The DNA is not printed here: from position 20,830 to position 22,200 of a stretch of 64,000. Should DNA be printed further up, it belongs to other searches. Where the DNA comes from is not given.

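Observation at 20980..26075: A tandem pair of Nek-like pseudokinases share a post-kinase Cys motif.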

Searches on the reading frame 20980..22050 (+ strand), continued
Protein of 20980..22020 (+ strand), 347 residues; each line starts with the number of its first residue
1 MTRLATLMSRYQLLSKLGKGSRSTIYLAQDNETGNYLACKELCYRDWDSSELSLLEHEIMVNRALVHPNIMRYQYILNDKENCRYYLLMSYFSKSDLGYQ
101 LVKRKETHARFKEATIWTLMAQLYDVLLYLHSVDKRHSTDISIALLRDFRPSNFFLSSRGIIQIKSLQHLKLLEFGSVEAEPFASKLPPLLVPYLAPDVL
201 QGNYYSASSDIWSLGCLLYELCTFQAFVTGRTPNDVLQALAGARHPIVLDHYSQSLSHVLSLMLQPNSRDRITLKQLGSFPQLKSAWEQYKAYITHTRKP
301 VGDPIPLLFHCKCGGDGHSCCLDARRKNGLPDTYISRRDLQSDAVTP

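Call 43: predict_structure(alignment_id=A5)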
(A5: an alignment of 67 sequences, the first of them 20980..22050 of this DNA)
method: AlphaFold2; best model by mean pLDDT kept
length: 357 residues; sequences in the alignment: 67
mean_pLDDT: 84.9   pTM: 0.84
mean pLDDT of the five models: 84.9, 84.9, 84.5, 84.3, 83.7
residues with pLDDT >= 90: 247; 70-90: 44; 50-70: 35; < 50: 31
segments of 3 or more residues with pLDDT < 50: 299-303, 334-357
pLDDT, mean of each block of 10 residues (from residue 1): 77 94 95 94 96 94 93 95 96 86 92 96 97 80 92 89 94 81 76 97 95 99 97 96 95 98 98 98 97 75 48 55 57 48 37 36
secondary structure, 60 per line:
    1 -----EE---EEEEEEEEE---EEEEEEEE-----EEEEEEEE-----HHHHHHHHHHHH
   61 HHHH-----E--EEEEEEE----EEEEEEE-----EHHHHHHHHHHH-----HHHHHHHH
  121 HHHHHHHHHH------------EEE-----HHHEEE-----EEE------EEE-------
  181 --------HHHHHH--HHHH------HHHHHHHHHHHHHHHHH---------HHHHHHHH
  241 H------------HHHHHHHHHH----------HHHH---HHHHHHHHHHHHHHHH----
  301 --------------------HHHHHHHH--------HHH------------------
elements in order: E11-19 E23-30 E36-43 H49-64 E73-79 E84-90 H97-107 H113-130 E143-145 E154-156 E162-164 E171-173 H189-194 H197-200 H207-223 H233-241 H254-263 H274-277 H281-296 H321-328

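Call 48: fold_search(model_id=the predicted structure, library=pdb)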
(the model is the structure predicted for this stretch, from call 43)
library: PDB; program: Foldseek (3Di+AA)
matches with E <= 10: 2000; with E <= 0.001: 2000
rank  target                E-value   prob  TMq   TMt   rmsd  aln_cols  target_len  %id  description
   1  8r4o_A                2.5e-19  1.00  0.66  0.74  10.9       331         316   21  Salt inducible kinase 3 in complex with inhibitor (released 2024-03-27)
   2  8r4v_A                7.8e-19  1.00  0.68  0.76   8.5       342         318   21  Structure of Salt-inducible kinase 3 in complex with inhibitor (released 2024-03-27)
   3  8r4o_C                8.2e-19  1.00  0.66  0.74   7.6       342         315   22  Salt inducible kinase 3 in complex with inhibitor (released 2024-03-27)
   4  8r4o_G                8.7e-19  1.00  0.66  0.72   8.1       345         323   21  Salt inducible kinase 3 in complex with inhibitor (released 2024-03-27)
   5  8r4o_I                1.0e-18  1.00  0.66  0.74   7.4       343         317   21  Salt inducible kinase 3 in complex with inhibitor (released 2024-03-27)
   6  8r4o_K                1.0e-18  1.00  0.66  0.73  11.1       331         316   21  Salt inducible kinase 3 in complex with inhibitor (released 2024-03-27)
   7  8r4v_C                1.0e-18  1.00  0.66  0.73   8.8       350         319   20  Structure of Salt-inducible kinase 3 in complex with inhibitor (released 2024-03-27)
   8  8uok_A                1.3e-18  1.00  0.66  0.74   2.8       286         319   25  Crystal structure of human NUAK1-MARK3 (7 mutations) kinase domain chimera bound with small molecule inhibitor #31 (released 2024-10-23)
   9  8r4q_K                1.3e-18  1.00  0.65  0.73  10.8       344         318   21  Salt inducible kinase 3 in complex with inhibitor (released 2024-03-27)
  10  8oku_A                1.5e-18  1.00  0.66  0.70   7.4       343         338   21  Salt-Inducible Kinase 3 in complex with an inhibitor (released 2024-01-10)
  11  8r4v_B                1.7e-18  1.00  0.68  0.76  11.0       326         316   21  Structure of Salt-inducible kinase 3 in complex with inhibitor (released 2024-03-27)
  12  8oku_B                1.7e-18  1.00  0.67  0.73   7.8       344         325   21  Salt-Inducible Kinase 3 in complex with an inhibitor (released 2024-01-10)
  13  8r4u_E                1.8e-18  1.00  0.67  0.75  10.4       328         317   21  Structure of salt-inducible kinase 3 with inhibitors (released 2024-03-27)
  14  6ayw_A                1.8e-18  1.00  0.62  0.75   7.1       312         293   21  The structure of human CamKII with bound inhibitor (released 2017-11-15)
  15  5m51                  1.9e-18  1.00  0.63  0.84   3.2       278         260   26  Nek2 bound to arylaminopurine compound 8 (released 2016-11-09)
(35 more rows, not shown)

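Call 54: find_homologous_proteins(query=A6, max_evalue=1e-10)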
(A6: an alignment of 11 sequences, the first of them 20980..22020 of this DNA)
Query A6 (11 sequences) (347 aa, profile of the alignment): 119 proteins with E <= 1e-10 among 3384 candidates.
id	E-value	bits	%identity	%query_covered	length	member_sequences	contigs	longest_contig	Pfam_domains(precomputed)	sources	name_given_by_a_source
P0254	8.6e-115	401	25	91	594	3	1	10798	PF07714.24,PF00069.32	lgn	-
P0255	5.7e-106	372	26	91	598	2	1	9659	PF07714.24,PF00069.32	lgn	-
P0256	2.3e-99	351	25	91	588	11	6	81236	PF00069.32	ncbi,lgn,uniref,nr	ncbi:Serine/threonine protein kinase [Giardia duodenalis]|uniref:Kinase, NEK n=2 Tax=Giardia intesti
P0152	1.0e-96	342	27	91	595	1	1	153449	PF00069.32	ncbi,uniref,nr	ncbi:Kinase, NEK [Giardia lamblia P15]|uniref:non-specific serine/threonine protein kinase n=1 Tax=G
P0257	6.8e-96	339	26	91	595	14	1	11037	PF00069.32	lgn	-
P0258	2.0e-55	206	30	73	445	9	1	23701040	PF07714.24,PF00069.32,PF03109.23,PF14531.13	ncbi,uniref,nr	ncbi:serine/threonine-protein kinase Nek2 [Limanda limanda]|uniref:serine/threonine-protein kinase N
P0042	2.6e-43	166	25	78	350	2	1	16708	PF07714.24,PF00069.32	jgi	jgi:NIMA (never in mitosis gene a)-related kinase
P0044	3.5e-39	153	25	76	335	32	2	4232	PF07714.24,PF00069.32,PF14531.13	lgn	-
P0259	5.4e-39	152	25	76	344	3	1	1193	PF07714.24,PF00069.32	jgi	-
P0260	9.0e-38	148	29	77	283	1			PF07714.24,PF00069.32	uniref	uniref:Protein kinase domain-containing protein n=1 Tax=Panagrolaimus sp. PS1159 TaxID=55785 RepID=A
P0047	1.6e-37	147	24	66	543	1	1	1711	PF07714.24,PF00069.32,PF14531.13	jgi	jgi:serine/threonine protein kinase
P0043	2.7e-37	147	26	76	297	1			PF07714.24,PF00069.32,PF12330.15,PF14531.13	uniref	uniref:NEK6-subfamily protein kinase n=1 Tax=Clastoptera arizonana TaxID=38151 RepID=A0A1B6EH06_9HEM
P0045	1.3e-34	138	26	77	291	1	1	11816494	PF07714.24,PF00069.32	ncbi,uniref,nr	ncbi:unnamed protein product [Bursaphelenchus okinawaensis]|uniref:non-specific serine/threonine pro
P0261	8.7e-34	135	27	79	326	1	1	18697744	PF07714.24,PF00069.32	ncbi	ncbi:serine/threonine-protein kinase Nek2-like [Vanacampus margaritifer]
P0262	3.1e-32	130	29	73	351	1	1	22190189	PF07714.24,PF00069.32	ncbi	ncbi:serine/threonine-protein kinase Nek2-like [Festucalex cinctus]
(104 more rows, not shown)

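Call 63: find_homologous_proteins(query=A7, max_evalue=1e-20)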
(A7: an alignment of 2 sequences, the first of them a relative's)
Query A7 (2 sequences) (360 aa, profile of the alignment): 14 proteins with E <= 1e-20 among 8000 candidates.
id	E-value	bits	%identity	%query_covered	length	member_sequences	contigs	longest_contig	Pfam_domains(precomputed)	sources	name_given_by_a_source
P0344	1.5e-30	124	28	75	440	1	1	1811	PF07714.24,PF00069.32,PF03109.23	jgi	jgi:NIMA (never in mitosis gene a)-related kinase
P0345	2.1e-28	117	30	64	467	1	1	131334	PF07714.24,PF00069.32,PF01636.30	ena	-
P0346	6.0e-24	103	25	75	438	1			PF07714.24,PF00069.32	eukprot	eukprot:Nitzschia sp. Nitz4//scaffold104_size75438//14107//15694//NITZ4_005652-RA/size75438-snap-gen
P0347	1.4e-23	101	28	75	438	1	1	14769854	PF07714.24,PF00069.32,PF03822.21,PF14531.13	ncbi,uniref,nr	ncbi:CBL-interacting serine/threonine-protein kinase 14-like [Phoenix dactylifera]|uniref:non-specif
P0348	3.4e-22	97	28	77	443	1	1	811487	PF07714.24,PF00069.32,PF03822.21,PF03109.23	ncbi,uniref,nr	ncbi:Calcium/calmodulin-dependent/calcium-dependent protein kinase [Parasponia andersonii]|uniref:no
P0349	7.7e-22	96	26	74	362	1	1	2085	PF07714.24,PF00069.32,PF14531.13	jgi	jgi:5'-AMP-activated protein kinase catalytic alpha subunit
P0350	2.5e-21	94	28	74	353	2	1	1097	PF06293.21,PF07714.24,PF00069.32,PF14531.13,PF17667.8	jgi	-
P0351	3.4e-21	94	25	82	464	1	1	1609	PF13405.13,PF07714.24,PF00069.32,PF13499.13,PF13833.13,PF13202.13,PF00036.39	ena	-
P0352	4.9e-21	93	30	72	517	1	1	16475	PF03704.24,PF07714.24,PF00069.32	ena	-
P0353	6.4e-21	93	28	78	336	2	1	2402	PF07714.24,PF00069.32,PF03109.23,PF14531.13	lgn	-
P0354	7.0e-21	93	30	71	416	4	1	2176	PF07714.24,PF00069.32,PF03109.23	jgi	jgi:serine/threonine-protein kinase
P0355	7.3e-21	92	28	72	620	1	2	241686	PF07714.24,PF00069.32,PF03109.23,PF01636.30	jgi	jgi:serine/threonine-protein kinase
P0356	7.7e-21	92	29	73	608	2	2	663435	PF07714.24,PF00069.32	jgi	jgi:eukaryotic-like serine/threonine-protein kinase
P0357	8.1e-21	92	28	73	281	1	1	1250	PF07714.24,PF00069.32,PF03109.23,PF14531.13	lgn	-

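Call 75: list_cluster_members(proteins=[P0084, P0107, P0198, P0255, P0071, P0085, P0082, P0100, P0093, P0118])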
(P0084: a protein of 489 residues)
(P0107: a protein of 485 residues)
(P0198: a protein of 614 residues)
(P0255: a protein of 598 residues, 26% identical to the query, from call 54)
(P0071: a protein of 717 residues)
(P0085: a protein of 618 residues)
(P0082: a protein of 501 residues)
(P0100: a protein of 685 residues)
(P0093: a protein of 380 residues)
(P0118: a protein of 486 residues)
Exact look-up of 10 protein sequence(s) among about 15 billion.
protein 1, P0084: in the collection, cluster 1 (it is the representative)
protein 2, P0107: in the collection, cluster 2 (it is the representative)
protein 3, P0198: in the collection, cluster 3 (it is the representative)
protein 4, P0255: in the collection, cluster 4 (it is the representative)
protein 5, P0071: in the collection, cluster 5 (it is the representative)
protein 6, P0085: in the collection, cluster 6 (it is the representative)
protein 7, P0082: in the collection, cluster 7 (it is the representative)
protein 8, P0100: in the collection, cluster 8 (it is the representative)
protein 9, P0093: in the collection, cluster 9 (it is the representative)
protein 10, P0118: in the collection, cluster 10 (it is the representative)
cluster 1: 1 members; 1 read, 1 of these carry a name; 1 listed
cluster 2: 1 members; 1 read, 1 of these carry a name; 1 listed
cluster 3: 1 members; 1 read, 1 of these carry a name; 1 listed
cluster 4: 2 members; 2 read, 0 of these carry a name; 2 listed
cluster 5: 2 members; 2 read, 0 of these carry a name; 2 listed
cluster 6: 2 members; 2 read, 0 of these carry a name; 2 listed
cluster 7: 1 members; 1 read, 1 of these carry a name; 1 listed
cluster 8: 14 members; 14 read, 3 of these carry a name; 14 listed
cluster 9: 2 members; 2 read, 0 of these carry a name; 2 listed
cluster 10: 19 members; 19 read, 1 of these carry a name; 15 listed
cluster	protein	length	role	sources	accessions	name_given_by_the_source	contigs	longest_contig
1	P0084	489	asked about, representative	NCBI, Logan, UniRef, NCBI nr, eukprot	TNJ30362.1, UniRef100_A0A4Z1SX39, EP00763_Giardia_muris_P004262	Kinase, NEK [Giardia muris] | non-specific serine/threonine protein kinase n=1 Tax=Giardia muris TaxID=5742 ... | TNJ30362.1 Kinase, NEK [Giardia muris]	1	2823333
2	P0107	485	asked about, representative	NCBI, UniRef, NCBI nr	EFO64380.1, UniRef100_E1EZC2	Kinase, NEK [Giardia lamblia P15] | non-specific serine/threonine protein kinase n=1 Tax=Giardia intestinalis (strain P15) ...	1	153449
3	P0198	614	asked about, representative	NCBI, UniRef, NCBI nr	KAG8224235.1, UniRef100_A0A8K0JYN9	hypothetical protein J437_LFUL002691 [Ladona fulva] | non-specific serine/threonine protein kinase n=1 Tax=Ladona fulva TaxID=123851 ...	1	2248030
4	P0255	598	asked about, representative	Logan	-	-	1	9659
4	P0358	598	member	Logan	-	-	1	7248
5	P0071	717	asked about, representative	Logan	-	-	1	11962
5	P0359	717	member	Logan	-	-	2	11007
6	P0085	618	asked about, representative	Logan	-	-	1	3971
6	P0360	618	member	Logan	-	-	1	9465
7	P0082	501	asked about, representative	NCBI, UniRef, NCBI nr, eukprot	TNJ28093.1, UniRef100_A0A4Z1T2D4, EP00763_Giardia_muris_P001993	Kinase, NEK [Giardia muris] | non-specific serine/threonine protein kinase n=1 Tax=Giardia muris TaxID=5742 ... | TNJ28093.1 Kinase, NEK [Giardia muris]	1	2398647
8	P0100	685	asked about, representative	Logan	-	-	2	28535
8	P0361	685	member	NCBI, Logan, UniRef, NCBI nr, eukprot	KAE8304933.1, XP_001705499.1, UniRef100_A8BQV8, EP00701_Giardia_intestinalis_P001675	Kinase, NEK [Giardia duodenalis] | Kinase, NEK n=1 Tax=Giardia intestinalis (strain ATCC 50803 / WB clone C6) TaxID=184922 ... | Kinase, NEK [Giardia intestinalis]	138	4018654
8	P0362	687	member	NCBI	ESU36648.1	Ankyrin repeat protein, partial [Giardia duodenalis]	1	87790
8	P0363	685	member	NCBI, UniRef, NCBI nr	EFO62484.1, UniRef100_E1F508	Kinase, NEK [Giardia lamblia P15] | Kinase, NEK n=1 Tax=Giardia intestinalis (strain P15) TaxID=658858 RepID=E1F508_GIAIA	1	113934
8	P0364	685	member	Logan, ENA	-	-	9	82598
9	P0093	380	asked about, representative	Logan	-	-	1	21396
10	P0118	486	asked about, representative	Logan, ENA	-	-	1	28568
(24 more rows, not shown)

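Call 76: find_encoding_contigs(protein=P0084, flank=10000, max_places=2)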
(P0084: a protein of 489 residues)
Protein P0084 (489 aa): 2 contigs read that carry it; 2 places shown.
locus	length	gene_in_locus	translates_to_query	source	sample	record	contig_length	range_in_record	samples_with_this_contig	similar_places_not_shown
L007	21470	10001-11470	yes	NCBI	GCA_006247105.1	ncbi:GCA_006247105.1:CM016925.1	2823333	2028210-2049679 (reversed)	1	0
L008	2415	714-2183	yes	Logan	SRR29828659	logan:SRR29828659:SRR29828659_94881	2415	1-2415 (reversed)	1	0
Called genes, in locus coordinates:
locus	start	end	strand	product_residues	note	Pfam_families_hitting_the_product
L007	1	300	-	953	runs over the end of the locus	-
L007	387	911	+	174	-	-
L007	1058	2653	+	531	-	PF00076:RRM_1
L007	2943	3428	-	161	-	PF00125:Histone, PF15511:CENP-T_C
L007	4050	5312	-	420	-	PF00733:Asn_synthase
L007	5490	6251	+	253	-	PF04857:CAF1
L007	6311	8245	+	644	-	PF06602:Myotub-related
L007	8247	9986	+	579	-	PF00485:PRK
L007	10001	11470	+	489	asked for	PF00069:Pkinase, PF07714:PK_Tyr_Ser-Thr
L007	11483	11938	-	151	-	PF00383:dCMP_cyt_deam_1, PF14437:MafB19-deam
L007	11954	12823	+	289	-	-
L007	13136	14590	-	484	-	PF00069:Pkinase, PF07714:PK_Tyr_Ser-Thr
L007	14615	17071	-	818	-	-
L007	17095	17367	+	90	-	-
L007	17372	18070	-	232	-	-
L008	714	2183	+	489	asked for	PF00069:Pkinase, PF07714:PK_Tyr_Ser-Thr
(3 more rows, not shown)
